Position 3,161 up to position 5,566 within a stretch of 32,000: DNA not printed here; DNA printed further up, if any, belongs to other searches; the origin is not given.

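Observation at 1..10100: Abrupt switch from diderm-bacterial, GC-rich DNA to archaeal, AT-rich DNA next to an IS200 element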

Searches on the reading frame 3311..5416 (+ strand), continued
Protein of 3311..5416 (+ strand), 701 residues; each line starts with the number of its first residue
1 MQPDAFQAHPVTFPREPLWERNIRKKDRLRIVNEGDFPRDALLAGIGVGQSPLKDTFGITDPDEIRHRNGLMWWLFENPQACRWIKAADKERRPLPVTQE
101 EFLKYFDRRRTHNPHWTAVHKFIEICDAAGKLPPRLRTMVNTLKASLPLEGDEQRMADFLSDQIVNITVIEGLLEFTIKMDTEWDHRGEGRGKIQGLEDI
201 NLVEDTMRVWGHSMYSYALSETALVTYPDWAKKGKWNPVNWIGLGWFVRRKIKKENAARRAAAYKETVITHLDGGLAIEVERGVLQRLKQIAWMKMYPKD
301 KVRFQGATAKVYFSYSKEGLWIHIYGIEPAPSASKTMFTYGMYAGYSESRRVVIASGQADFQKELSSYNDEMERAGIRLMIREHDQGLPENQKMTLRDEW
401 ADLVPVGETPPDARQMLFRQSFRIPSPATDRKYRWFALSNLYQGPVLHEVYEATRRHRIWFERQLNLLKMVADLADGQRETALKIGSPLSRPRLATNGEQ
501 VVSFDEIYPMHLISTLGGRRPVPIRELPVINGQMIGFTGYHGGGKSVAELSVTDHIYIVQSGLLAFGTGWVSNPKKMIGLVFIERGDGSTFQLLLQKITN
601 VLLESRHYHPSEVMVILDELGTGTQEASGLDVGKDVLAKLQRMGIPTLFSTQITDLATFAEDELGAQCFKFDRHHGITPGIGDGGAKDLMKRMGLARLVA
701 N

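Call 78: search_protein_families(library=ncbifam, proteins=[L004:20279-21316:-, L004:19091-19813:-, L004:13189-14124:-, L004:6931-7878:-, L004:15053-17776:-, L004:12425-13147:-, L004:8754-9569:-], max_evalue=0.00001)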
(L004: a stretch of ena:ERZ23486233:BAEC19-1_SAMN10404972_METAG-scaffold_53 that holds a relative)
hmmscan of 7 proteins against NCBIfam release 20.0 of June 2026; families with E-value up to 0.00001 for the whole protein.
L004:20279-21316:- (345 aa): 12 families
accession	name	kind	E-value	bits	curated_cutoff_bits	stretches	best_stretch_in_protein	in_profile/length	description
NF006412.0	PRK08659.1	equivalog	4.2e-63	213.8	411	2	2-192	3-193/378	2-oxoacid:acceptor oxidoreductase subunit alpha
NF005507.0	PRK07119.1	subfamily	8.5e-61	205.7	399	1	3-344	3-348/352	3-methyl-2-oxobutanoate dehydrogenase subunit VorB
TIGR03710.1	OAFO_sf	subfamily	1.1e-58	199.3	482.75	2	5-192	194-381/561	2-oxoacid:acceptor oxidoreductase subunit alpha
NF007206.0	PRK09627.1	equivalog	4.4e-50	170.7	579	2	8-191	7-190/375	2-oxoglutarate synthase subunit alpha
NF041170.1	Oxoac_fdxalpha_Archa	equivalog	2.8e-32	111.9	800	1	7-193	238-435/636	2-oxoacid:ferredoxin oxidoreductase subunit alpha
NF007201.0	PRK09622.1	equivalog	3.4e-25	88.8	590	2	3-179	9-183/405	2-oxoacid:ferredoxin oxidoreductase subunit alpha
NF045764.1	PhenlGlyoxDHPadG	equivalog_domain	3.1e-24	85.2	700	2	8-185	6-182/398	NADH-dependent phenylglyoxylate dehydrogenase subunit alpha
NF006233.0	PRK08367.1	equivalog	1.1e-23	83.8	625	2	5-159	5-155/394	pyruvate ferredoxin oxidoreductase subunit alpha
NF040682.1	PorA_Arch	equivalog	4.4e-23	81.8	550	1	5-303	4-321/387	pyruvate synthase subunit PorA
TIGR03336.1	IOR_alpha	equivalog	2.4e-19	69.1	650.9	1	4-302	2-287/595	indolepyruvate ferredoxin oxidoreductase subunit alpha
NF006232.0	PRK08366.1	equivalog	6.5e-18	64.5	646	1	7-173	10-172/394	2-ketoisovalerate ferredoxin oxidoreductase subunit alpha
NF045791.1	OxalOxredalpha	equivalog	1e-10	41.2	500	0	218-305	235-324/395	oxalate oxidoreductase subunit alpha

L004:19091-19813:- (240 aa): 10 families
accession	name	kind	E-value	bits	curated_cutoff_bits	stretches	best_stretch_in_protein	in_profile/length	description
NF008820.0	PRK11866.1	equivalog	1.7e-38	132.7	402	1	10-213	9-206/287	2-oxoacid ferredoxin oxidoreductase subunit beta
TIGR02177.1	PorB_KorB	subfamily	1.3e-35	123.3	261.9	1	18-213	2-192/286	2-oxoacid:acceptor oxidoreductase, beta subunit, pyruvate/2-ketoisovalerate family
NF008821.0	PRK11869.1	equivalog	5.6e-31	107.5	438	1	18-213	15-205/286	2-oxoacid ferredoxin oxidoreductase subunit beta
NF007207.0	PRK09628.1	equivalog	5.8e-31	108.1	364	1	15-217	14-211/277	2-oxoglutarate ferredoxin oxidoreductase subunit beta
NF041171.1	Oxoac_fdxbeta_Archa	equivalog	1.2e-30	106.9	423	1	18-220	4-199/296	2-oxoacid:ferredoxin oxidoreductase subunit beta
NF008819.1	PRK11865.1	equivalog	4.3e-19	68.9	405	1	16-221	17-225/300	pyruvate synthase subunit PorB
NF008818.0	PRK11864.1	subfamily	7e-19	68.1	405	1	11-220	12-220/300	3-methyl-2-oxobutanoate dehydrogenase subunit beta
NF045792.1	OxalOxredbeta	equivalog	1.6e-15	57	590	1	82-224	99-241/311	oxalate oxidoreductase subunit beta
TIGR03336.1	IOR_alpha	equivalog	3.3e-12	45.5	650.9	1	14-137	353-472/595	indolepyruvate ferredoxin oxidoreductase subunit alpha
NF045766.1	PhenlGlyoxDHPadI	equivalog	3.2e-11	42.6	700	1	81-217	226-363/443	NADH-dependent phenylglyoxylate dehydrogenase subunit beta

L004:13189-14124:- (311 aa): 0 families

L004:6931-7878:- (315 aa): 8 families
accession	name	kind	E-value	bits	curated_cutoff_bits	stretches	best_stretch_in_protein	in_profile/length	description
TIGR03026.1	NDP-sugDHase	subfamily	2.3e-61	207.8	189.8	1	27-309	2-299/413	nucleotide sugar dehydrogenase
NF041297.1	UDPGDh_AglM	equivalog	5.8e-54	183.6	670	1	27-309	2-303/429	UDP-glucose 6-dehydrogenase AglM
NF047673.2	TeichurnBiosyTuaD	equivalog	2.1e-43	149.1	700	2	81-307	77-294/439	UDP-glucose 6-dehydrogenase TuaD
NF040825.1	UDPMaNacDH_Arch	equivalog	9.2e-24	84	750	1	80-289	74-274/418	UDP-N-acetyl-D-mannosamine dehydrogenase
NF011631.0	PRK15057.1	equivalog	4.7e-15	55.6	757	1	81-285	71-265/388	UDP-glucose 6-dehydrogenase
NF008286.0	PRK11064.1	equivalog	1.8e-14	53.2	459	1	27-249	5-244/420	UDP-N-acetyl-D-mannosamine dehydrogenase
NF011729.0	PRK15182.1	equivalog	6e-10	38.4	592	1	84-258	79-248/425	Vi polysaccharide biosynthesis UDP-N-acetylglucosamine C-6 dehydrogenase TviB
NF043037.1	ThreonDh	equivalog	4.9e-07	29.5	350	0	27-87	4-64/297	L-threonate dehydrogenase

L004:15053-17776:- (907 aa): 1 family
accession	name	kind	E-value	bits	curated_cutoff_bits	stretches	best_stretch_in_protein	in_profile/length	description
NF038304.1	EPS_HpsC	equivalog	1.2e-06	28.3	200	1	24-83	17-76/318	hormogonium polysaccharide secretion pseudopilin HpsC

L004:12425-13147:- (240 aa): 1 family
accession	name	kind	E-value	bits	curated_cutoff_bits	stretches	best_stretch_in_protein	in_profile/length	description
NF041277.1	coba_remo_CbiR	equivalog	4.8e-08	32.8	105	1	67-202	63-214/249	cobamide remodeling phosphodiesterase CbiR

L004:8754-9569:- (271 aa): 2 families
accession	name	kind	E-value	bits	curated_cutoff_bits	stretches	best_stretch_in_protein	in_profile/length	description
TIGR02909.1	spore_YkwD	subfamily_domain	9.4e-34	116.1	171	1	65-188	5-125/127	uncharacterized protein, YkwD family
NF052539.1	DivAsocLipDalA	equivalog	1.7e-17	63.8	200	1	61-175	45-158/169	divisome-associated lipoprotein DalA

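Call 92: search_protein_representatives(protein=window:3311-5416:+)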
Query: 701 residues. Proteins with E-value up to 0.001 (for the whole library): 276; up to 1e-10: 241; up to 1e-30: 186. The best 150 are listed.
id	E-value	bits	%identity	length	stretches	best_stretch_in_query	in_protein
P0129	0.0e+00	1565.8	100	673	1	29-701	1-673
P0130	3.6e-161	554.3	42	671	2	417-699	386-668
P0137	3.8e-155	534.4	42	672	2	417-698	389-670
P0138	7.8e-143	493.7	43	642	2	420-681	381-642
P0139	7.1e-140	483.9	41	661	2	417-699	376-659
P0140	3.4e-139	481.6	40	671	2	423-700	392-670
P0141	3.7e-135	468.3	38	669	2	414-697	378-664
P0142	1.7e-134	466.1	42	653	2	420-699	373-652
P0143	3.5e-133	461.8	40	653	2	417-699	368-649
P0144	5.4e-128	444.6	36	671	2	420-699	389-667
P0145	3.3e-127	442.0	40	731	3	418-698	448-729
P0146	6.6e-126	437.7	38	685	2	415-699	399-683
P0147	1.0e-124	433.8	42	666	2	422-698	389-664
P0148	1.3e-124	433.4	38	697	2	417-698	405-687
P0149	1.1e-122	427.1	38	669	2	416-699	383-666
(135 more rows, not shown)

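Call 93: list_cluster_members(proteins=[P0137, P0138, P0139, P0140, P0141, P0142, P0143, P0144, P0145, P0146])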
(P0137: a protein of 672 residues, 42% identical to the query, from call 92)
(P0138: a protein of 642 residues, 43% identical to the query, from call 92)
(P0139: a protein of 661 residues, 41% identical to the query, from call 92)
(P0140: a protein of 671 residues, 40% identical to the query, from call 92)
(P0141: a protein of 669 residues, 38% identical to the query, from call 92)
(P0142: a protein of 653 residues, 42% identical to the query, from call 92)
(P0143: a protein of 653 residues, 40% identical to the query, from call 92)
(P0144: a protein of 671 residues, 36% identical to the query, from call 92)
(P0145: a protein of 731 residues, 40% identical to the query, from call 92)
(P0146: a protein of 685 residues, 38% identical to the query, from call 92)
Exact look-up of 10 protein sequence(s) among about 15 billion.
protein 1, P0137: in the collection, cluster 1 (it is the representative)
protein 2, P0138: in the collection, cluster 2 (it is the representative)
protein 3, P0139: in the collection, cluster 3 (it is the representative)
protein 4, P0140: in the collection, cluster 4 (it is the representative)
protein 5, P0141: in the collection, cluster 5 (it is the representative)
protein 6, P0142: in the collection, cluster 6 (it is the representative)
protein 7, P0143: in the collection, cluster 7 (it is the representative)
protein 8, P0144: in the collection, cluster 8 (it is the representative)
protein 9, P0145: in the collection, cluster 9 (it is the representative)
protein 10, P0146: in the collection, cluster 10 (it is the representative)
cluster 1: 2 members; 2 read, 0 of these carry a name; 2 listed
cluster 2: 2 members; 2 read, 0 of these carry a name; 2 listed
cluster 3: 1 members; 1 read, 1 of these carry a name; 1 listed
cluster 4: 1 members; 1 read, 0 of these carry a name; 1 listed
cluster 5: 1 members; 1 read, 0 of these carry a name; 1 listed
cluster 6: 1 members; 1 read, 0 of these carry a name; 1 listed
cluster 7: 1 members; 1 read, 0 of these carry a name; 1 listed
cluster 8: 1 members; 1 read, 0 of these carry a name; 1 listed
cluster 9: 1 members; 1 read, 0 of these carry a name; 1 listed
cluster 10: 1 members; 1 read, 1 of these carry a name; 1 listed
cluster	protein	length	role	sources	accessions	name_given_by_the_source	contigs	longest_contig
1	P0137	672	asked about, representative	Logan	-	-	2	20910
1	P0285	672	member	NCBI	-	-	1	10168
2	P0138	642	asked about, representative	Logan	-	-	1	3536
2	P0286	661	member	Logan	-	-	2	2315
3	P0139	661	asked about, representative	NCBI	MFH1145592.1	MAG: hypothetical protein V1707_01360 [bacterium]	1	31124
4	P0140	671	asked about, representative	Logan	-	-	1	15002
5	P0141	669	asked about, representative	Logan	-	-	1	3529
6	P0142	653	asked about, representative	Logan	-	-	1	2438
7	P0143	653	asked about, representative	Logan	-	-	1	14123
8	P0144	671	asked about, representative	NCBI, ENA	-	-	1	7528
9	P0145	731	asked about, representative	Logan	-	-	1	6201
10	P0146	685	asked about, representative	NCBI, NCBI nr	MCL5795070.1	MAG: hypothetical protein M1338_01810 [Patescibacteria group bacterium] | hypothetical protein [Patescibacteria group bacterium]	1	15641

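Call 96: search_protein_families(library=padloc, proteins=[window:3311-5416:+], max_evalue=0.001)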
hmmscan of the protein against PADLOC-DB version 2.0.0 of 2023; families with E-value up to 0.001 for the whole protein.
window:3311-5416:+ (701 aa): 0 families
